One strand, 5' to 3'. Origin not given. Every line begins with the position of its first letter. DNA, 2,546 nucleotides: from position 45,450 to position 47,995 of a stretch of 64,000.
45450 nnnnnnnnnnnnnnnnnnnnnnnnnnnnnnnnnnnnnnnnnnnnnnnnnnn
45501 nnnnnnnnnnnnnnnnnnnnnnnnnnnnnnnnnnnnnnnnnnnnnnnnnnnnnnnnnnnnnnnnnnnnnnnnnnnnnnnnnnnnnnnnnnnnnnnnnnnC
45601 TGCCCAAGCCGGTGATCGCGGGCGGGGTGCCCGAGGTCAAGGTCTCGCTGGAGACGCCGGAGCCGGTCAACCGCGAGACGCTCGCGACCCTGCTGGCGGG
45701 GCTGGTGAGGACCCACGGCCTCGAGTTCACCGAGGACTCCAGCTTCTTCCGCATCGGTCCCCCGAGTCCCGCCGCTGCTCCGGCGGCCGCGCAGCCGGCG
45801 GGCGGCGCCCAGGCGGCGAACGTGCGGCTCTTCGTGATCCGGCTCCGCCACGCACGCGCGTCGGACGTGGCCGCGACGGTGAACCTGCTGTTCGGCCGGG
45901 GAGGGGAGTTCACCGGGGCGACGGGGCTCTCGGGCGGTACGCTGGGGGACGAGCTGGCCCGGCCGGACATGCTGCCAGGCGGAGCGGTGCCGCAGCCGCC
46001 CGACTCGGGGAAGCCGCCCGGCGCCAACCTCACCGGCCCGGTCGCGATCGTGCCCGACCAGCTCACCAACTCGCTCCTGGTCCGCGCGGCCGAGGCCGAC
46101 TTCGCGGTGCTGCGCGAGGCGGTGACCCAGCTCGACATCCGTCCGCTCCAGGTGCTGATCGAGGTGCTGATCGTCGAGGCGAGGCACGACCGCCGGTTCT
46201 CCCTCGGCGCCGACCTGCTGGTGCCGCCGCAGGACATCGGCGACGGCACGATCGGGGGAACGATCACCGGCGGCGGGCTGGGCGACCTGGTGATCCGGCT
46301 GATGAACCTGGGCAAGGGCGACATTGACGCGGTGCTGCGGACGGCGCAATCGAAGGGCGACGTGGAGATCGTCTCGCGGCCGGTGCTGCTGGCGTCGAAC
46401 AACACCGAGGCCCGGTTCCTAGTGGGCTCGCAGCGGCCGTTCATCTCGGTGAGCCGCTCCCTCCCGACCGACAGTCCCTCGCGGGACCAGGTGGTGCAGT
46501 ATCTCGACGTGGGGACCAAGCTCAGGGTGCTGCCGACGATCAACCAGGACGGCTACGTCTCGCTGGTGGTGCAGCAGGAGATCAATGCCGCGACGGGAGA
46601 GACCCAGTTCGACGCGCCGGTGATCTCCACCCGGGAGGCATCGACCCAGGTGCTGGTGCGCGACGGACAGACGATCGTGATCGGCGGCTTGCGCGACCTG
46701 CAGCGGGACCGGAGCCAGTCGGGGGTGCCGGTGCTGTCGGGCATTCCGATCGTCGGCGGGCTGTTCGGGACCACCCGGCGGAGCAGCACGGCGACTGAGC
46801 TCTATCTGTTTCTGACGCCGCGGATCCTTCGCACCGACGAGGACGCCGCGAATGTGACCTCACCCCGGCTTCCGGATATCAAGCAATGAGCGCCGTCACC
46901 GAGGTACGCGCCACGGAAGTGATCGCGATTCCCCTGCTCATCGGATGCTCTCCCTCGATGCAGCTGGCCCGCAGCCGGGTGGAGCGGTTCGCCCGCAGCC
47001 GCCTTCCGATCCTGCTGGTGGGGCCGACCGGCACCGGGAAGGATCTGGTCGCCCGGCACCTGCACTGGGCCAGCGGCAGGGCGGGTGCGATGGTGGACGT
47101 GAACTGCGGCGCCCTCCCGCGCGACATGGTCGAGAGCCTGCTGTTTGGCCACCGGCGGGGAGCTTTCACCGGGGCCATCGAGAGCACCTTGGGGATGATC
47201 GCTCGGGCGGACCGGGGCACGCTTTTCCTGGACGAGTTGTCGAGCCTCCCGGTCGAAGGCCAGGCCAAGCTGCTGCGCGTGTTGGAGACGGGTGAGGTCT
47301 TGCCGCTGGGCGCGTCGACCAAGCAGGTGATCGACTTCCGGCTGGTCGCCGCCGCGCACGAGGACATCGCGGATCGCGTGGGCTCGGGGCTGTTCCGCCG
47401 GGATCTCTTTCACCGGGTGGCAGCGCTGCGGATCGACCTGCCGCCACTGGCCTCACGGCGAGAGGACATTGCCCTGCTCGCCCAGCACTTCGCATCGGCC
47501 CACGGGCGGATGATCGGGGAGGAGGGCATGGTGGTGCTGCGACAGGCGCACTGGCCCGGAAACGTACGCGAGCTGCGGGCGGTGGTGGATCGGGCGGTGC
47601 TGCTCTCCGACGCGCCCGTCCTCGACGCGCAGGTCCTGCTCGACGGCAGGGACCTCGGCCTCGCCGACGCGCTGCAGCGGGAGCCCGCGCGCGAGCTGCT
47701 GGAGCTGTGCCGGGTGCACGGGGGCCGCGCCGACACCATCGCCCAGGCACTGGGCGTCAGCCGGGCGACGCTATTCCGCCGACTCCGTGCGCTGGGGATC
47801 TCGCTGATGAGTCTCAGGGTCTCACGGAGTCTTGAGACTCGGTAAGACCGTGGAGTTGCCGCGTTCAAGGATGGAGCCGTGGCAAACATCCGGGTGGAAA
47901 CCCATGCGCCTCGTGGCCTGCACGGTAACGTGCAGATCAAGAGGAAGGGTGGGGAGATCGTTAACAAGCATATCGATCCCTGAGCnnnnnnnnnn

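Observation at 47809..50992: Two copies of a 32-bp triple-GTCTCA element bracket the 3.1-kb low-GC cassette region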

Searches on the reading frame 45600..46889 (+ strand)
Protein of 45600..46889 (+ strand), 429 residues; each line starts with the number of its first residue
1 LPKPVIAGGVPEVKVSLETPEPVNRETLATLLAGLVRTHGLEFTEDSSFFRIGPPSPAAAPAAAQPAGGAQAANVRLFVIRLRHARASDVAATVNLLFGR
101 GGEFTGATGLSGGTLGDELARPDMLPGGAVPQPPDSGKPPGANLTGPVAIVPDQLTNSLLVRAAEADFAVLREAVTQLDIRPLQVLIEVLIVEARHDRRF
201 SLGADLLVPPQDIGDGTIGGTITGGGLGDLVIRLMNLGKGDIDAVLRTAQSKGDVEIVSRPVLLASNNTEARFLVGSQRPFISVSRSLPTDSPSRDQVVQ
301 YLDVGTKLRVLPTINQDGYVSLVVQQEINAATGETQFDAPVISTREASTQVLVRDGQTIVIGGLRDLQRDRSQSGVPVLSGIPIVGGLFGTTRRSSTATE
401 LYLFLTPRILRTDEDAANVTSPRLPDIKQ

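Call 10: search_protein_families(library=pfam, proteins=[window:45600-46889:+], max_evalue=0.01)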
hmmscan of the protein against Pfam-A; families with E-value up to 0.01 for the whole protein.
window:45600-46889:+ (429 aa): 2 families
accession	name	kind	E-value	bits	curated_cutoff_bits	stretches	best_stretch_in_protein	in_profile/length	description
PF00263.26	Secretin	-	5.2e-43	147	27.5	1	250-411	3-169/169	Bacterial type II and III secretion system protein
PF03958.22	Secretin_N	-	2.9e-10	40.6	28.2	1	78-184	2-69/69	Bacterial type II/III secretion system short domain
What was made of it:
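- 38326..46889 (+): gsp (type II secretion-like) operon, gspE to the secretin gspD. The likely gspE start is ATG 38326, and a sigma-54-like site lies at 38276-38291. Secretin Pfam hits (call 10).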

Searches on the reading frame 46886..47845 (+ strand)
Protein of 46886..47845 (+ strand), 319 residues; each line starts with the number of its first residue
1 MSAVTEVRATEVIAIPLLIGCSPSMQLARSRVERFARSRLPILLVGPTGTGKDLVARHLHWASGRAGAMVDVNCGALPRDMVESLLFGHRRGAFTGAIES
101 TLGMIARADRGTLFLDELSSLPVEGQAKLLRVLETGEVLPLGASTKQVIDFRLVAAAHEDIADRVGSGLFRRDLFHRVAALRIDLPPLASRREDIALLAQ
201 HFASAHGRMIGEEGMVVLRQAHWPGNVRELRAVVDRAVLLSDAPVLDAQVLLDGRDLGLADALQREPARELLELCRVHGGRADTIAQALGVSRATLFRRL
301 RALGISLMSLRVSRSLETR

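Call 10: search_protein_families(library=pfam, proteins=[window:46886-47845:+], max_evalue=0.01)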
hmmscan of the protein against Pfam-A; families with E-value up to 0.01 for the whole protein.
window:46886-47845:+ (319 aa): 9 families
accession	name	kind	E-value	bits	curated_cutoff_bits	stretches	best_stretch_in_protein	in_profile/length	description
PF00158.32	Sigma54_activat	-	2.9e-54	183.7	20.2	1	18-183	1-167/168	Sigma-54 interaction domain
PF14532.12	Sigma54_activ_2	-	6.6e-19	69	25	1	19-188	1-138/138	Sigma-54 interaction domain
PF25601.1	AAA_lid_14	-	1.5e-14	54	27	1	190-251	2-70/87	AAA+ ATPase lid domain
PF07728.20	AAA_5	-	2.5e-07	31.2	22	1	41-159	1-123/139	AAA domain (dynein-related subfamily)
PF01078.27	Mg_chelatase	-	5.5e-06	26.4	20.3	1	97-142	94-139/207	Magnesium chelatase, subunit ChlI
PF00004.35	AAA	-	0.00017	22.5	21.2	1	42-170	1-119/131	ATPase family associated with various cellular activities (AAA)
PF01695.23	IstB_IS21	-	0.0042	17.1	24.1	1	35-131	88-177/238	IstB-like ATP binding protein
PF08281.18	Sigma70_r4_2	-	0.0046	17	25.7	0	268-300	15-47/54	Sigma-70, region 4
PF02954.25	HTH_8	-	0.0096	16.1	22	0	277-302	16-41/42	Bacterial regulatory protein, Fis family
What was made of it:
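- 46886..47845 (+): bEBP-2: a 319-aa sigma-54 activator with an AAA+ domain (Walker A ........, GAFTGA loop), a lid and a C-terminal HTH, but no sensor domain. Its last 12 codons are encoded by R1. Pfam Sigma54_activat E=2.9e-54 and AAA_lid_14 (call 10).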

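Call 12: find_encoding_contigs(protein=window:46886-47845:+, flank=10000, max_places=10)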
Protein window:46886-47845:+ (319 aa): 1 contig read that carries it; 1 place shown.
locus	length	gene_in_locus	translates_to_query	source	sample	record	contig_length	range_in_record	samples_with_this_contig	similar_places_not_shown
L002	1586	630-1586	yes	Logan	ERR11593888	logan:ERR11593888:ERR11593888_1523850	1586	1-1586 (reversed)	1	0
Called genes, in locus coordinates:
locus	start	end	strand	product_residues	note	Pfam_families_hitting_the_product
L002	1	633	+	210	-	?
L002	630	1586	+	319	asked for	PF00158:Sigma54_activat, PF14532:Sigma54_activ_2, PF01078:Mg_chelatase (faint), PF07728:AAA_5 (weak), PF25601:AAA_lid_14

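Call 29: find_homologous_proteins(query=window:46886-47845:+, max_evalue=1e-30)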
Query window:46886-47845:+ (319 aa): 7968 proteins with E <= 1e-30 among 8000 candidates; the best 120 are listed.
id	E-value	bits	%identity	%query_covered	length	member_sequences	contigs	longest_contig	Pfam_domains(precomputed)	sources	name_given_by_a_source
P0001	9.2e-136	470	73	100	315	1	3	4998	PF00158.33,PF25601.2,PF14532.13,PF07728.21,PF01078.28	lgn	-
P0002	3.5e-132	458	72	100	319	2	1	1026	PF00158.33,PF25601.2,PF14532.13,PF07728.21,PF01078.28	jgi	jgi:DNA-binding NtrC family response regulator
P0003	7.4e-120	418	68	96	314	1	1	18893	PF00158.33,PF25601.2,PF14532.13,PF07728.21,PF01078.28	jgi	jgi:DNA-binding NtrC family response regulator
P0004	5.8e-119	415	66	99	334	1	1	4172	PF00158.33,PF25601.2,PF14532.13,PF07728.21,PF01078.28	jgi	jgi:DNA-binding NtrC family response regulator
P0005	2.6e-117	410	63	100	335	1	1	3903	PF00158.33,PF25601.2,PF14532.13,PF07728.21,PF01078.28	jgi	jgi:DNA-binding NtrC family response regulator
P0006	1.4e-113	397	62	100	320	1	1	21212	PF00158.33,PF25601.2,PF00004.36,PF14532.13,PF07728.21,PF01078.28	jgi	jgi:DNA-binding NtrC family response regulator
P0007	2.2e-113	397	63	96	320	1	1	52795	PF00158.33,PF25601.2,PF14532.13,PF07728.21,PF01078.28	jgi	jgi:DNA-binding NtrC family response regulator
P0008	4.9e-113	396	62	95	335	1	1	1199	PF00158.33,PF25601.2,PF14532.13,PF07728.21,PF01078.28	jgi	jgi:DNA-binding NtrC family response regulator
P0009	6.2e-113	395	62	99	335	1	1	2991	PF00158.33,PF25601.2,PF14532.13,PF07728.21,PF01078.28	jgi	jgi:DNA-binding NtrC family response regulator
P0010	2.1e-111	390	59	99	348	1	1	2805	PF00158.33,PF25601.2,PF14532.13,PF07728.21,PF01078.28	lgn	-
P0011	2.8e-110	387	60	100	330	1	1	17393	PF00158.33,PF25601.2,PF14532.13,PF07728.21,PF01078.28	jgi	jgi:two-component system NtrC family response regulator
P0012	3.7e-109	383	59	100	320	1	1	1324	PF00158.33,PF25601.2,PF02954.26,PF14532.13,PF07728.21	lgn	-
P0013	3.1e-108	380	60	100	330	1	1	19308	PF00158.33,PF25601.2,PF14532.13,PF07728.21,PF01078.28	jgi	jgi:transcriptional regulator with PAS, ATPase and Fis domain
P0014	9.2e-108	378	59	99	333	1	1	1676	PF00158.33,PF13384.13,PF25601.2,PF14532.13,PF07728.21,PF01078.28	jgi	jgi:DNA-binding NtrC family response regulator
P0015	8.1e-106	372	59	100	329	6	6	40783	PF00158.33,PF25601.2,PF14532.13,PF07728.21,PF01078.28,PF13191.13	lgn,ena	-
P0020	2.6e-96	341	55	98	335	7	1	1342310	PF00158.33,PF25601.2,PF14532.13,PF07728.21,PF01078.28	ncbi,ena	-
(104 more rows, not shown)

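Call 30: find_encoding_contigs(protein=P0003, flank=10000, max_places=3)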
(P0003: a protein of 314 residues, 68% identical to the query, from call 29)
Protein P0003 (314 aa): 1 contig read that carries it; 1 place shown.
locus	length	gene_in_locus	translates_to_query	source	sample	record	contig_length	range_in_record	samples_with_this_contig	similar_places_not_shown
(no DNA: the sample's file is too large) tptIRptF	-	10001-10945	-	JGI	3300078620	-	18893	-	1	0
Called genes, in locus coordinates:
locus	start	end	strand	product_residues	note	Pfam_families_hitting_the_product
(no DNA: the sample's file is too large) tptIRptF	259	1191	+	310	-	PF00158:Sigma54_activat, PF14532:Sigma54_activ_2, PF01078:Mg_chelatase (faint), PF07724:AAA_2, PF07728:AAA_5, PF25601:AAA_lid_14, PF02954:HTH_8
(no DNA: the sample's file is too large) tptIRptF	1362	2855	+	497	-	PF05157:MshEN (weak), PF00437:T2SSE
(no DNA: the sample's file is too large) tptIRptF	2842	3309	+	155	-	PF08334:T2SSG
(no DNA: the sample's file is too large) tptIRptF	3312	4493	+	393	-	PF28597:T2SSF_N, PF00482:T2SSF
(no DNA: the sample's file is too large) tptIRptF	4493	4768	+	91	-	-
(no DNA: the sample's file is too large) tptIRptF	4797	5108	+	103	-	-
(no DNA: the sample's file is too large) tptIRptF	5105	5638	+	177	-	PF07963:N_methyl (weak)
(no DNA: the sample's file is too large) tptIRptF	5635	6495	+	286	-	PF21687:T2SSK_1st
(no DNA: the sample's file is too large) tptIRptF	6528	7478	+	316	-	-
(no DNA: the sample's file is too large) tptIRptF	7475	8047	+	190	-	PF04612:T2SSM (faint), PF10741:T2SSM_b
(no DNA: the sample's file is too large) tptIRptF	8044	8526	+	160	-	-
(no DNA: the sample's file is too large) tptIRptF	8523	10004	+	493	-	PF03958:Secretin_N, PF00263:Secretin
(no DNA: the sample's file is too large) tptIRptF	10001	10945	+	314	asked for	PF00158:Sigma54_activat, PF14532:Sigma54_activ_2, PF01078:Mg_chelatase (faint), PF07728:AAA_5, PF25601:AAA_lid_14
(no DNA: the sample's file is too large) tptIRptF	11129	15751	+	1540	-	PF05593:RHS_repeat (weak), PF25023:TEN_YD-shell (faint)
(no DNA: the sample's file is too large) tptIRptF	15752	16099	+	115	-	-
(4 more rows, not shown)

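Call 31: find_encoding_contigs(protein=P0007, flank=10000, max_places=3)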
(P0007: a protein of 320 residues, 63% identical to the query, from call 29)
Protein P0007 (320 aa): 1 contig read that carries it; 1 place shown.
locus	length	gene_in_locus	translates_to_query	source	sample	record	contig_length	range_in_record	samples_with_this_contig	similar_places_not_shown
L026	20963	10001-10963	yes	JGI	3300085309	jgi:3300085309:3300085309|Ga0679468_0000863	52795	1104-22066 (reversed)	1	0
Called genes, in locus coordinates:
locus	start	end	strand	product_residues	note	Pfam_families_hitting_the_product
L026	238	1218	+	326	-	PF00158:Sigma54_activat, PF14532:Sigma54_activ_2, PF07728:AAA_5 (faint), PF25601:AAA_lid_14, PF02954:HTH_8 (weak), PF13384:HTH_23 (weak)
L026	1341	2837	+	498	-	PF05157:MshEN (weak), PF00437:T2SSE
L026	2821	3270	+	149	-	PF07963:N_methyl, PF08334:T2SSG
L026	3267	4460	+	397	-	PF28597:T2SSF_N, PF00482:T2SSF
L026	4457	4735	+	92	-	PF07963:N_methyl (weak)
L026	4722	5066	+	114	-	-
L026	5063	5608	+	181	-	PF07963:N_methyl (weak)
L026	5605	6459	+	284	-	PF12836:HHH_3 (faint), PF21687:T2SSK_1st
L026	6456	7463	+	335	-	-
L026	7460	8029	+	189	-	PF10741:T2SSM_b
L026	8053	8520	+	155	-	-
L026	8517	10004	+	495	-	PF03958:Secretin_N, PF00263:Secretin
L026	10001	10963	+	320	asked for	PF00158:Sigma54_activat, PF14532:Sigma54_activ_2, PF01078:Mg_chelatase (faint), PF07728:AAA_5, PF25601:AAA_lid_14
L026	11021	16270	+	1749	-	PF22633:F5_F8_type_C_2 (weak), PF25023:TEN_YD-shell (faint), PF05593:RHS_repeat (weak)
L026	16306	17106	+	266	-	-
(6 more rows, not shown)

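Call 32: find_encoding_contigs(protein=P0001, flank=10000, max_places=3)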
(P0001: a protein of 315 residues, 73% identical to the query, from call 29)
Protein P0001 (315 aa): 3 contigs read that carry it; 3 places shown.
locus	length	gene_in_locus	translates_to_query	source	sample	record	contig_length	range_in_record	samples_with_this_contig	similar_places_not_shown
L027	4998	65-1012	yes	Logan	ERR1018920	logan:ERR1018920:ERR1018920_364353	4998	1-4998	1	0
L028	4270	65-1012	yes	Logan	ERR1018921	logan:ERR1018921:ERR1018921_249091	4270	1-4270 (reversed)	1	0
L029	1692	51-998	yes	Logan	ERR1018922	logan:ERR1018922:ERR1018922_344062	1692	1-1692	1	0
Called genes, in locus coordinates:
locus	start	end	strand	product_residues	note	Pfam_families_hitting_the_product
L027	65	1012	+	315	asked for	PF00158:Sigma54_activat, PF14532:Sigma54_activ_2, PF01078:Mg_chelatase (faint), PF07728:AAA_5, PF25601:AAA_lid_14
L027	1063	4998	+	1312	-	?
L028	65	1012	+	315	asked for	PF00158:Sigma54_activat, PF14532:Sigma54_activ_2, PF01078:Mg_chelatase (faint), PF07728:AAA_5, PF25601:AAA_lid_14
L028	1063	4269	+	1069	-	?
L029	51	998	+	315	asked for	PF00158:Sigma54_activat, PF14532:Sigma54_activ_2, PF01078:Mg_chelatase (faint), PF07728:AAA_5, PF25601:AAA_lid_14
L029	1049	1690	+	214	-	?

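Call 35: find_encoding_contigs(protein=P0006, flank=6000, max_places=2)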
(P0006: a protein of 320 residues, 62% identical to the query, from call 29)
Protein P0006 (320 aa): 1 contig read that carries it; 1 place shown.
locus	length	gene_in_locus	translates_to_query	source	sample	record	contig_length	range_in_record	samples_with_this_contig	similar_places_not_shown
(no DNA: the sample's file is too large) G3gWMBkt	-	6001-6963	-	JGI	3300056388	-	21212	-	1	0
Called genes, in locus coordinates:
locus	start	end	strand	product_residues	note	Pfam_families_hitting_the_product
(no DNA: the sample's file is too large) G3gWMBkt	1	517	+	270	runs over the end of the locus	PF00482:T2SSF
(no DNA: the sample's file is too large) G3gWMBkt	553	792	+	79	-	-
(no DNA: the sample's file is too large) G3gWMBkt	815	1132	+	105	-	-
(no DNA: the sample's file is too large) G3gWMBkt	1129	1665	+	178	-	PF07963:N_methyl (weak)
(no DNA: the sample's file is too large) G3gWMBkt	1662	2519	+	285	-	PF12836:HHH_3 (faint), PF21687:T2SSK_1st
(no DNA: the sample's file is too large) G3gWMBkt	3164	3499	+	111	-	-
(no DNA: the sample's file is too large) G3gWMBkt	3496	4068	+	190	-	PF10741:T2SSM_b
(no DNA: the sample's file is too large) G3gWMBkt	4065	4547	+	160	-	-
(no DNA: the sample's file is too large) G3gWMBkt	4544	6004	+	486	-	PF03958:Secretin_N, PF00263:Secretin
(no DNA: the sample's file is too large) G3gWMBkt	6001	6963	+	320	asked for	PF00158:Sigma54_activat, PF14532:Sigma54_activ_2, PF01078:Mg_chelatase (faint), PF00004:AAA (weak), PF07728:AAA_5, PF25601:AAA_lid_14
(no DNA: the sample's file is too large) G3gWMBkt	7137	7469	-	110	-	-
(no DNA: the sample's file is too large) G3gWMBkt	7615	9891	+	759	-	?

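Call 36: find_encoding_contigs(protein=P0015, flank=6000, max_places=3)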
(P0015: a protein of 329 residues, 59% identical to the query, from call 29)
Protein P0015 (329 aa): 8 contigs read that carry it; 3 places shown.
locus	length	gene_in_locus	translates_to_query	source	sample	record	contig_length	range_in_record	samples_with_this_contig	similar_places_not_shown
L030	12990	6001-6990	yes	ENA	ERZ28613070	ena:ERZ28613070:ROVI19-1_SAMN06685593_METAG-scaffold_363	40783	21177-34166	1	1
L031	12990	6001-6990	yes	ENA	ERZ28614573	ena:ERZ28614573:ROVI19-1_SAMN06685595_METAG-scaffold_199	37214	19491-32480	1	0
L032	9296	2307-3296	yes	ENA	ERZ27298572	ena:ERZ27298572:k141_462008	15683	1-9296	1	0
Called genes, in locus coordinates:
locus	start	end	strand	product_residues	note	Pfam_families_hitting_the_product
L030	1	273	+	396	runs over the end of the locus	PF28597:T2SSF_N, PF00482:T2SSF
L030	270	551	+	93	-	-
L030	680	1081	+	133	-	-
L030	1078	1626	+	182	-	PF07963:N_methyl (weak)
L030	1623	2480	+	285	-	PF12836:HHH_3 (faint), PF21687:T2SSK_1st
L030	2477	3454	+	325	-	-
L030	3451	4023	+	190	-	-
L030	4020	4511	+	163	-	-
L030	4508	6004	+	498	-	PF03958:Secretin_N, PF00263:Secretin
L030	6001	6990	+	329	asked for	PF00158:Sigma54_activat, PF13191:AAA_16 (weak), PF14532:Sigma54_activ_2, PF01078:Mg_chelatase (faint), PF07728:AAA_5, PF25601:AAA_lid_14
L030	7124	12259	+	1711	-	PF11614:FixG_C (faint), PF05593:RHS_repeat (weak), PF25023:TEN_YD-shell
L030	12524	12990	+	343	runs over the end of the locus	PF12796:Ank_2, PF13857:Ank_5 (faint), PF13606:Ank_3 (faint), PF13637:Ank_4 (weak), PF12796:Ank_2, PF00023:Ank (weak)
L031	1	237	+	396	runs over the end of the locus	PF28597:T2SSF_N, PF00482:T2SSF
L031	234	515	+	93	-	-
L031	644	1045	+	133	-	-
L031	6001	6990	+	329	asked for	PF00158:Sigma54_activat, PF13191:AAA_16 (weak), PF14532:Sigma54_activ_2, PF01078:Mg_chelatase (faint), PF07728:AAA_5, PF25601:AAA_lid_14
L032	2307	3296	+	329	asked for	PF00158:Sigma54_activat, PF13191:AAA_16 (weak), PF14532:Sigma54_activ_2, PF01078:Mg_chelatase (faint), PF07728:AAA_5, PF25601:AAA_lid_14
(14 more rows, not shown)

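Call 37: find_encoding_contigs(protein=P0020, flank=8000, max_places=2)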
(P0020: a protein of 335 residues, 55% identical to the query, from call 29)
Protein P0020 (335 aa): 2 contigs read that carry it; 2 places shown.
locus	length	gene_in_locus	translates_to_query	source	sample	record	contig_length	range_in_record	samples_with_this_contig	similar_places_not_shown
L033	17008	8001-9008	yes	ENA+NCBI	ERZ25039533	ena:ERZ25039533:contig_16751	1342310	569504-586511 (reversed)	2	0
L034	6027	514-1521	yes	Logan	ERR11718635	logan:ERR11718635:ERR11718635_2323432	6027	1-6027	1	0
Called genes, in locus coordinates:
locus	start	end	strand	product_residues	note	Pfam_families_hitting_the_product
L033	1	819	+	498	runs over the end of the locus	PF05157:MshEN (weak), PF00437:T2SSE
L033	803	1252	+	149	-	PF07963:N_methyl, PF08334:T2SSG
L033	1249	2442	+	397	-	PF28597:T2SSF_N, PF00482:T2SSF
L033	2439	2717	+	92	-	PF07963:N_methyl (weak)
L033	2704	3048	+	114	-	-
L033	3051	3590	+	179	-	PF07963:N_methyl (weak)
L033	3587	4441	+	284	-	PF12836:HHH_3 (faint), PF21687:T2SSK_1st, PF03934:T2SSK (weak)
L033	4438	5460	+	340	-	-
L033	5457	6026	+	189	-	PF10741:T2SSM_b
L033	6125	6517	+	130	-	-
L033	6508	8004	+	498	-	PF03958:Secretin_N, PF00263:Secretin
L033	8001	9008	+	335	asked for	PF00158:Sigma54_activat, PF14532:Sigma54_activ_2, PF01078:Mg_chelatase (faint), PF07728:AAA_5, PF25601:AAA_lid_14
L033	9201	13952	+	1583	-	PF05593:RHS_repeat (faint), PF25023:TEN_YD-shell (faint)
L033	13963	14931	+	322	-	PF13414:TPR_11, PF13432:TPR_16 (weak), PF14559:TPR_19, PF23914:TPR_CcmH_CycH (weak), PF13424:TPR_12 (weak), PF13432:TPR_16 (weak), PF13414:TPR_11 (weak), PF14559:TPR_19 (weak), +16 more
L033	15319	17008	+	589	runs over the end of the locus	PF13687:DUF4153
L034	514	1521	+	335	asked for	PF00158:Sigma54_activat, PF14532:Sigma54_activ_2, PF01078:Mg_chelatase (faint), PF07728:AAA_5, PF25601:AAA_lid_14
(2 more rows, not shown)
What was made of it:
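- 38326..46889 (+): The same gene order is seen in relatives (calls 30, 31, 36, 37).
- Synteny. bEBP-2 is directly followed by Rhs in 5 lineages (calls 30-32, 36, 37).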

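Call 64: search_solved_structures(query=window:46886-47845:+, max_evalue=1e-20)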
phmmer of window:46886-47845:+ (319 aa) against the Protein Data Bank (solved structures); distinct sequences matched with E-value up to 1e-20: 35.
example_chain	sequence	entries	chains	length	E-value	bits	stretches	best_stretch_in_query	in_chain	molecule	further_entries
3dzd_A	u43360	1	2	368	4.9e-57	196.9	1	19-246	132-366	Transcriptional regulator (NtrC family)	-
6iy8_A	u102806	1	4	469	3e-56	194.3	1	19-243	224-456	Positive regulator CapR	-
4l4u_A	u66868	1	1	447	1.4e-53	185.5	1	22-305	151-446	Transcriptional regulator (NtrC family)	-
8p53_C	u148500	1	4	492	2e-52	181.8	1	15-244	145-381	Transcriptional regulator FleQ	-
1ojl_A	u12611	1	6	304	1.3e-51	179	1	18-300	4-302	TRANSCRIPTIONAL REGULATORY PROTEIN ZRAR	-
5exx_A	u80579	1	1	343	2.4e-51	178.2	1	17-242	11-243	Transcriptional regulator FleQ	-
5exp_A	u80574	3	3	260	4.7e-51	177.2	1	17-242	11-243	Transcriptional regulator FleQ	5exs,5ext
1ny6_A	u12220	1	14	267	4.8e-51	177.2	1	22-248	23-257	transcriptional regulator (NtrC family)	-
4ly6_A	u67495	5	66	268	4.9e-51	177.2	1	22-248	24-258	Transcriptional regulator (NtrC family)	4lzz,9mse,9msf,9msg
7ejw_C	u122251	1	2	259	5.6e-51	177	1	18-242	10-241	Transcriptional regulator FleQ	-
6j7e_A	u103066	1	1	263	5.8e-51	177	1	18-242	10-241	Nitrogen assimilation regulatory protein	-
8pb9_D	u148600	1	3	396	1.1e-50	176.1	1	15-242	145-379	Transcriptional regulator FleQ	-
1ny5_A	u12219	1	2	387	1.5e-50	175.6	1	22-248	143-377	transcriptional regulator (NtrC family)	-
3m0e_A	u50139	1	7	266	3.3e-50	174.5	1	22-248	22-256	Transcriptional regulator (NtrC family)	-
6jdi_A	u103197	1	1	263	5.4e-50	173.8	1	18-242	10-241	Nitrogen assimilation regulatory protein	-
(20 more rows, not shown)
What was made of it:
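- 46886..47845 (+): PDB relatives include NtrC-family proteins, ZraR, FleQ and PspF (call 64).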
